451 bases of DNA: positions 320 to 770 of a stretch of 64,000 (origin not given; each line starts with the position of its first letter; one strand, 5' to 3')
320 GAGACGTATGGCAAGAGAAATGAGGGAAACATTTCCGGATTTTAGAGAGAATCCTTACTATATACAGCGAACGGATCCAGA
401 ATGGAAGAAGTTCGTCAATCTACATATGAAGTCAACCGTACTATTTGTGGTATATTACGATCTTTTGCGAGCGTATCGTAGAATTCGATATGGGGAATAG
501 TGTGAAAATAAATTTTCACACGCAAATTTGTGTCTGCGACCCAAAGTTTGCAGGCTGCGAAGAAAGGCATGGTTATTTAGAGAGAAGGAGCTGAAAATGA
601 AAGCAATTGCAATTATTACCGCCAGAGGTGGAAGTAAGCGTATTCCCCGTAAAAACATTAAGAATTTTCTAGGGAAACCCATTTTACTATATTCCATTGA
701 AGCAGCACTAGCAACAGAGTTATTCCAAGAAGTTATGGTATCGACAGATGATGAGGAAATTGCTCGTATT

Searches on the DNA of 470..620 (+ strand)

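Call 17: search_rna_families(source=window, start=470, end=620, threshold=evalue, max_evalue=10, show_alignments=3)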
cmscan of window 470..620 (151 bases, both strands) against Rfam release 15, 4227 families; matches with E-value up to 10: 1.
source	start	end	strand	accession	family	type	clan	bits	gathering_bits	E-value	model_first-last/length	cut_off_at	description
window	492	531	+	RF04357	Plastid-ndhA-ndhB-2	Intron;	CL00155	17.9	53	0.086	1-41/41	no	Plastid-ndhA-ndhB-2 group II-D5 intron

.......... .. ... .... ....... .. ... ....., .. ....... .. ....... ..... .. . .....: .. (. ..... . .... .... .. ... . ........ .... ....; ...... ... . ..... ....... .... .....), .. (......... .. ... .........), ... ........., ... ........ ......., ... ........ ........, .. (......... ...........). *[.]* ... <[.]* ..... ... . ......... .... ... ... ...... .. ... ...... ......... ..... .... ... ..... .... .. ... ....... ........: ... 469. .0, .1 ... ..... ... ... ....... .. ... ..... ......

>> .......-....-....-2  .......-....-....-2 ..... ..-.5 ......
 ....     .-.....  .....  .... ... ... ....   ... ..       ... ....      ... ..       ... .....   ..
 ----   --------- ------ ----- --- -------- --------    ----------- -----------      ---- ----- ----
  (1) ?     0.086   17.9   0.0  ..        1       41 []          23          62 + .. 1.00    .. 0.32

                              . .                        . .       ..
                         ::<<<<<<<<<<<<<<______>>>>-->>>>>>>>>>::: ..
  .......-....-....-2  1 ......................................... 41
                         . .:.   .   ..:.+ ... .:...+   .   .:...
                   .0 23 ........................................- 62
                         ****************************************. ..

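Call 36: build_rna_model(alignment_id=A2, structure=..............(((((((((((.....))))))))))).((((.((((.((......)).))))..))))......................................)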
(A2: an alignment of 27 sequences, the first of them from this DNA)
Model R1 built from alignment A2 (27 sequences, 111 columns); structure: as given.
model positions 103; base pairs 21; branch points 1; effective number of sequences 1.91; information 0.59 bits per position. Calibrated on 0.2 Mb of random sequence (short: E-values are rough).
structure used (alignment columns):
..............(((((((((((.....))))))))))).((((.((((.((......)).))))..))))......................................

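Call 37: search_with_rna_model(model_id=R1, source=window, filters=off, max_evalue=10, show_alignments=5)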
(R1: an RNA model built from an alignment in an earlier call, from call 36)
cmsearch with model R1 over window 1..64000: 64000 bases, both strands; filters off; matches with E-value up to 10: 24.
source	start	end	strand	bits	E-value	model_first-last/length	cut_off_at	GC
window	36762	36865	+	94.9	1.1e-22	1-103/103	no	0.33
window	486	586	+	93.7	2.3e-22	1-103/103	no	0.41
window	36776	36800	-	23.8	0.0012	15-39/103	no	0.24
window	43196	43237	+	15.6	0.19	1-103/103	no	0.26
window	500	521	-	14.2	0.46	15-39/103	no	0.27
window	12293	12341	+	13.2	0.89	1-103/103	no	0.22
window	39452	39499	+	12.5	1.3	1-103/103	no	0.33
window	22333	22424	+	12.2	1.6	1-103/103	no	0.32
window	39002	39053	-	11.6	2.3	1-103/103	no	0.33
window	23877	23978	+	11.5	2.4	1-103/103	no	0.34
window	50137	50191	+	10.8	3.7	1-103/103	no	0.38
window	51676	51730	+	10.7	4.1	1-103/103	no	0.24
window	32900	32947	+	10.5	4.7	1-103/103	no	0.31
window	3639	3713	+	10.4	5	1-103/103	no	0.36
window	8316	8362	+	10.1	5.9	1-103/103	no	0.26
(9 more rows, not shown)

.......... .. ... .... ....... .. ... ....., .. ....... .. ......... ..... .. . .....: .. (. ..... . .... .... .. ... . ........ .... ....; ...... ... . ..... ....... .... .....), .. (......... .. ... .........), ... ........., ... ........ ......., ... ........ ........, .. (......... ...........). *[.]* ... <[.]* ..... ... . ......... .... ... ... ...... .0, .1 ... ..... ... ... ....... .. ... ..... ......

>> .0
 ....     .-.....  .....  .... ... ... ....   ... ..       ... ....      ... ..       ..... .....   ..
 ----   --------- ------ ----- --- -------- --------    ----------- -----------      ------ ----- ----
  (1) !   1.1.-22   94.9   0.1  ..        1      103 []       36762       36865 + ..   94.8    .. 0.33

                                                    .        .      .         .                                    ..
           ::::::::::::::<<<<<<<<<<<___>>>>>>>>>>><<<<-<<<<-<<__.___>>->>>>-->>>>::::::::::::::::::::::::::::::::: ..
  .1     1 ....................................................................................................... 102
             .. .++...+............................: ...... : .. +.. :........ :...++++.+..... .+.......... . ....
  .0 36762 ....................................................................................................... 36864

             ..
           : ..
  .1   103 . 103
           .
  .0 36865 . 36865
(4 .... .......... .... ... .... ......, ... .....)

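Call 39: search_with_rna_model(model_id=R1, sources=[L003, L004, L005, L006, L007, L008, L009, L010, L011, L012, L013, L014, L015, L016, L017, L018, L019, L020, L021, L022, L023, L024, L025, L026, L027, L028, L029, L030, L031, L032, L033, L034, L035, L036, L037, L038, L039, L040, L041, L042, L043, L044, L045, L046, L047, L048, L049, L050, L051, L052, L053, L054, L055, L056, L057, L058, L059, L060, L061, L062, L063, L064, L065, L066, L067, L068, L069, L070, L071, L072, L073, L074, L075, L076, L077, L078, L079, L080, L081, L082, L083, L084, L085, L086, L087, L088, L089, L090, L091, L092, L093, L094, L095, L096, L097, L098, L099, L100, L101, L102], max_evalue=0.001)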
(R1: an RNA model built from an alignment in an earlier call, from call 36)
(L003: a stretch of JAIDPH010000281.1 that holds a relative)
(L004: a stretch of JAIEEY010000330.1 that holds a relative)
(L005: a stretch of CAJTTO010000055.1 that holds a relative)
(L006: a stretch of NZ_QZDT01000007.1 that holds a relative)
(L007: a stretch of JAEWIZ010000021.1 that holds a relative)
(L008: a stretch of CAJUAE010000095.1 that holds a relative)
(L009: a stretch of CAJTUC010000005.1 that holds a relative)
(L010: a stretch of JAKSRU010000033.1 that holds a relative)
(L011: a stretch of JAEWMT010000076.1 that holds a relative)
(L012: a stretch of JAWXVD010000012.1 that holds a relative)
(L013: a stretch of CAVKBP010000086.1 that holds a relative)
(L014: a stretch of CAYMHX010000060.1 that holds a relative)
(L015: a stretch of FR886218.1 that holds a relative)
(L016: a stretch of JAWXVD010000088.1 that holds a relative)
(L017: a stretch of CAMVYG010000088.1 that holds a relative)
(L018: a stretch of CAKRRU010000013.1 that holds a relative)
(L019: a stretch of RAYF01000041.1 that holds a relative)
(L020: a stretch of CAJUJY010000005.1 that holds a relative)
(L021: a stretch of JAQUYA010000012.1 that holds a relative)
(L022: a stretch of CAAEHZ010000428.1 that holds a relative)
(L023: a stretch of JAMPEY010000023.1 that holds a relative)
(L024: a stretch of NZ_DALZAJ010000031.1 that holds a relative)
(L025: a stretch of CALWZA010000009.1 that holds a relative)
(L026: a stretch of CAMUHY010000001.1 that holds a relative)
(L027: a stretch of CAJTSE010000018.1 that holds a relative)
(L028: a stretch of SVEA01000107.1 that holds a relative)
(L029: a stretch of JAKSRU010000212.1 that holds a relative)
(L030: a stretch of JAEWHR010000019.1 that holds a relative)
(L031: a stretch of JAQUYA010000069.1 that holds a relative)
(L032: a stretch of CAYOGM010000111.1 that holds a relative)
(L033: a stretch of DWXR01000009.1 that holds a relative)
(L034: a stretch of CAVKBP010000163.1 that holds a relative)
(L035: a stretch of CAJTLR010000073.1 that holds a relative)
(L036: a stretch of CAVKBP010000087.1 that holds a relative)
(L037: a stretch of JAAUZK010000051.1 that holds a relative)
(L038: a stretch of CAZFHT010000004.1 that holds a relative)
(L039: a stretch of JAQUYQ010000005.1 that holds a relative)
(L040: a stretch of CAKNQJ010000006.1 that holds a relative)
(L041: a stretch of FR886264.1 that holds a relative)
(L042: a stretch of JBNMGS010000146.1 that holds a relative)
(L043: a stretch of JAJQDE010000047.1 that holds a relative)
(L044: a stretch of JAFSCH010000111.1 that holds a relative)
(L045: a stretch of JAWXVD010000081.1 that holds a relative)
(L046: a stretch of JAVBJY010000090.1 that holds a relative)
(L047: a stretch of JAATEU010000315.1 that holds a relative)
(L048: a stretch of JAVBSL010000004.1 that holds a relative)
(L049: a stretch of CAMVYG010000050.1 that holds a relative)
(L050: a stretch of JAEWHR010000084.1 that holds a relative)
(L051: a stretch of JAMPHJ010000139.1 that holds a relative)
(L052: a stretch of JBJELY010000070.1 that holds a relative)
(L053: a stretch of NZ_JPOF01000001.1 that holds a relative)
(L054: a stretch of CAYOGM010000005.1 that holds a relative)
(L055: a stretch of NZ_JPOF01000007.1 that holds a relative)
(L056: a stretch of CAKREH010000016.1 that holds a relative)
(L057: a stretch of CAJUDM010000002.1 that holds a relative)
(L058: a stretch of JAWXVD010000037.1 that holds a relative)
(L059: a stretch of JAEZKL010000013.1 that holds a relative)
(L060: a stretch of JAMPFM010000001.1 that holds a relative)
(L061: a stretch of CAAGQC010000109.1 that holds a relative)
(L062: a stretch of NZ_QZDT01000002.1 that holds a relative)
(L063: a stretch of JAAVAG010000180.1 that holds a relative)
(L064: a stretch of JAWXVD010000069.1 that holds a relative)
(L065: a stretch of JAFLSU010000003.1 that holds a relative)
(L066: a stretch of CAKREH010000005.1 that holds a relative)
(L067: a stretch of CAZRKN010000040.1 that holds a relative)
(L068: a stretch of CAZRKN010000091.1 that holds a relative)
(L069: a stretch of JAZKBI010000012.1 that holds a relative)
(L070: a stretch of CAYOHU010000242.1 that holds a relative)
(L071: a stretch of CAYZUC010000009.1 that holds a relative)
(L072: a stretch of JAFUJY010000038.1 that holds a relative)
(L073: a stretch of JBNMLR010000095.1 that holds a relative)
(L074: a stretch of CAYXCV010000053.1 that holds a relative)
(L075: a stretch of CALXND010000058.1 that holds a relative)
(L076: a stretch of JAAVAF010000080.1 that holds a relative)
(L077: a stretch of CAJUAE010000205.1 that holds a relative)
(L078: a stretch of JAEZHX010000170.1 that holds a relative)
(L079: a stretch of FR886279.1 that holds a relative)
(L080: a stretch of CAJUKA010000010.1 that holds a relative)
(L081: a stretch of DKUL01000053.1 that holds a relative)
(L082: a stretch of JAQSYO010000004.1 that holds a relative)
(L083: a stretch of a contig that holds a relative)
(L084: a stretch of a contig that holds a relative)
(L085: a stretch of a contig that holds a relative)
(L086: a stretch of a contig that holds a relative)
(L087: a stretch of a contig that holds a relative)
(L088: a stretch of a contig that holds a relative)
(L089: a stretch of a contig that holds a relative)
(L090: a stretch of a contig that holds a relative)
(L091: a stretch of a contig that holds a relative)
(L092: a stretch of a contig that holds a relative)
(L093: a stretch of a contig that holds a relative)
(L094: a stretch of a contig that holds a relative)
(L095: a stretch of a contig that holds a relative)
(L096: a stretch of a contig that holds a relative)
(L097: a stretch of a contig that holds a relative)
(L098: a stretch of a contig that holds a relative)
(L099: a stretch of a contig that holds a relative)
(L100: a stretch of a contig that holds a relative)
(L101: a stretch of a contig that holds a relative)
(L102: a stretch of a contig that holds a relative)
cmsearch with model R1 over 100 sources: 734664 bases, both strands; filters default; matches with E-value up to 0.001: 99.
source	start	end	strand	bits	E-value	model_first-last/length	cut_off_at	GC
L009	5548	5649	-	114.9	5.2e-27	1-103/103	no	0.41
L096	7025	7128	+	113.9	9.7e-27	1-103/103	no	0.37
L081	174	275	+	110.6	7.5e-26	1-103/103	no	0.39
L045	2776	2879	-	108.8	2.2e-25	1-103/103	no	0.37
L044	4290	4390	-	108.6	2.5e-25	1-103/103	no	0.41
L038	2036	2136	+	108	3.7e-25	1-103/103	no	0.37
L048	4415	4515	+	107.6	4.7e-25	1-103/103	no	0.41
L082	3447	3551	-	106.7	8.2e-25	1-103/103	no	0.37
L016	3548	3651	-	102.5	1.1e-23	1-103/103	no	0.32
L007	3866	3970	+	99.4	7.4e-23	1-103/103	no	0.36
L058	2283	2387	-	99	9.5e-23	1-103/103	no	0.39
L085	5904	6006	+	98.6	1.2e-22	1-103/103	no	0.36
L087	7480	7584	-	97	3.3e-22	1-103/103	no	0.39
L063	1666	1769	-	96.3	5e-22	1-103/103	no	0.48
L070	879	980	+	94.8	1.3e-21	1-103/103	no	0.35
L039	2782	2886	+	94.2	1.9e-21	1-103/103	no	0.36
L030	6792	6893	-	93.3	3.2e-21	1-103/103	no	0.39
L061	6162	6262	-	92.6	5e-21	1-103/103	no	0.37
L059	1506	1610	+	91.1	1.2e-20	1-103/103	no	0.36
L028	1304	1408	+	90.9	1.5e-20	1-103/103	no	0.4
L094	2031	2129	+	87.5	1.2e-19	1-103/103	no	0.4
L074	74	175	-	86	3e-19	1-103/103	no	0.33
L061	727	829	-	85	5.5e-19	1-103/103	no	0.37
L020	1344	1446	+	79.2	2e-17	1-103/103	no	0.43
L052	5619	5722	-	78.8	2.5e-17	1-103/103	no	0.38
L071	141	241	-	77.5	5.8e-17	1-103/103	no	0.41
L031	3660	3757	-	75.9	1.5e-16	1-103/103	no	0.42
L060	1217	1314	-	75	2.6e-16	1-103/103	no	0.36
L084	6988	7088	-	73.8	5.6e-16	1-103/103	no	0.44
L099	6833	6930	-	72.2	1.5e-15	1-103/103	no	0.37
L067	2490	2588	+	70.3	4.7e-15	1-103/103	no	0.38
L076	5254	5359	-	68.8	1.2e-14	1-103/103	no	0.35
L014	6994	7127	+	68.6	1.4e-14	1-103/103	no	0.34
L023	7019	7153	-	68.1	1.9e-14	1-103/103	no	0.38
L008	5368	5466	-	67.5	2.6e-14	1-103/103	no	0.33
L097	7195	7292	-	67.5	2.7e-14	1-103/103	no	0.37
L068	2465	2569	-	67.3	3e-14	1-103/103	no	0.39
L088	405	536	-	66.1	6.3e-14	1-103/103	no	0.43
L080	4637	4735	-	65.9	7.3e-14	1-103/103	no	0.37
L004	2488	2586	+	65.8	7.9e-14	1-103/103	no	0.38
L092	526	625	-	65.4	9.9e-14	1-103/103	no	0.36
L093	5624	5746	-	63.9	2.5e-13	1-103/103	no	0.4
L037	5988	6085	-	63.3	3.7e-13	1-103/103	no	0.45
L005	1787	1886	-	61.5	1.1e-12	1-103/103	no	0.38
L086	3784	3883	-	58.5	7.2e-12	1-103/103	no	0.38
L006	7810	7910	+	58.4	7.6e-12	1-103/103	no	0.39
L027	7937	8000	+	57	1.8e-11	1-65/103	3'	0.41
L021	3253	3351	-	56.4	2.5e-11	1-103/103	no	0.38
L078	7125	7227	-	54.6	8e-11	1-103/103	no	0.43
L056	1048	1150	-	54.5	8.3e-11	1-103/103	no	0.39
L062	1683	1780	-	54.5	8.4e-11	1-103/103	no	0.39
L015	2999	3107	+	54.2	1e-10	1-103/103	no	0.38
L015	7387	7486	+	53.6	1.5e-10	1-103/103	no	0.41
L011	1926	2026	-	52.1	3.6e-10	1-103/103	no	0.41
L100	3042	3150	+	51.4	5.6e-10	1-103/103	no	0.4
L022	91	209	+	51.3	6.2e-10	1-103/103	no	0.48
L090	6806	6905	+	51.2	6.2e-10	1-103/103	no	0.42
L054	4573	4670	-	51.1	6.9e-10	1-103/103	no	0.4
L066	4151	4259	-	50.6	9e-10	1-103/103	no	0.4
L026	6200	6307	+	49.7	1.6e-09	1-103/103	no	0.41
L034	4511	4613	-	49.3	2.1e-09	1-103/103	no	0.41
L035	1232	1330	+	49.1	2.3e-09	1-103/103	no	0.38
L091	17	75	+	48.9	2.6e-09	1-61/103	3'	0.41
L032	5535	5631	-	48.3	3.7e-09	1-103/103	no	0.37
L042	4176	4284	+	47.4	6.8e-09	1-103/103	no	0.4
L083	5890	5990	+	47.1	7.9e-09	1-103/103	no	0.44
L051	172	307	+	47.1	7.9e-09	1-103/103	no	0.39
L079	3371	3483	+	47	8.6e-09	1-103/103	no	0.38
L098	67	179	-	46.7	1e-08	1-103/103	no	0.35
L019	6564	6668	-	46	1.6e-08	1-103/103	no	0.42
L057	3116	3224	-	44.8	3.4e-08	1-103/103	no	0.43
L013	4065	4153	-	44.6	3.7e-08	1-103/103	no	0.33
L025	4112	4200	+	44.5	4.1e-08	1-103/103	no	0.31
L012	4368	4439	+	44.1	5.2e-08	1-103/103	no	0.33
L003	6906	7059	+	43.8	6.2e-08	1-103/103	no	0.38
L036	301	403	-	42.7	1.2e-07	1-103/103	no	0.37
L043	1471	1549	+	41.4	2.7e-07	1-103/103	no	0.35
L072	3634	3771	+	41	3.5e-07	1-103/103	no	0.46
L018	4007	4123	+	40.3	5.2e-07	1-103/103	no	0.42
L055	1452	1540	+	39.2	1.1e-06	1-103/103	no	0.31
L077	1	45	-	38.6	1.5e-06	1-46/103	3'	0.31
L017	3669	3804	+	38.2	1.9e-06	1-103/103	no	0.38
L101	4492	4615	+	38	2.2e-06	1-103/103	no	0.47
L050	2760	2885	+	37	4e-06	1-103/103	no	0.39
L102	1137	1209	+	36.5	5.4e-06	1-103/103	no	0.27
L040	294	392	+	35.5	1e-05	1-103/103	no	0.34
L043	1332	1444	+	33.7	3.1e-05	1-103/103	no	0.4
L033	6333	6456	+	32.5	6.7e-05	1-103/103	no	0.45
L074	124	227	+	32.1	8.4e-05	1-103/103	no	0.3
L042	3559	3698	+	31.7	0.00011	1-103/103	no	0.37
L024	5197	5272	-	31.4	0.00013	1-103/103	no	0.34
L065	3494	3644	-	31.2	0.00014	1-103/103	no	0.46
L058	7825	7896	-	31.2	0.00015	1-103/103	no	0.31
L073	1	93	+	31.1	0.00015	5-103/103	5'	0.37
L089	3496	3612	-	30.3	0.00026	1-103/103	no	0.39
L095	6998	7113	+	30.3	0.00026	1-103/103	no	0.41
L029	1015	1129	+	30.2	0.00027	1-103/103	no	0.41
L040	253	345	-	29.9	0.00033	1-103/103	no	0.29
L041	4838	4952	+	29.1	0.00054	1-103/103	no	0.42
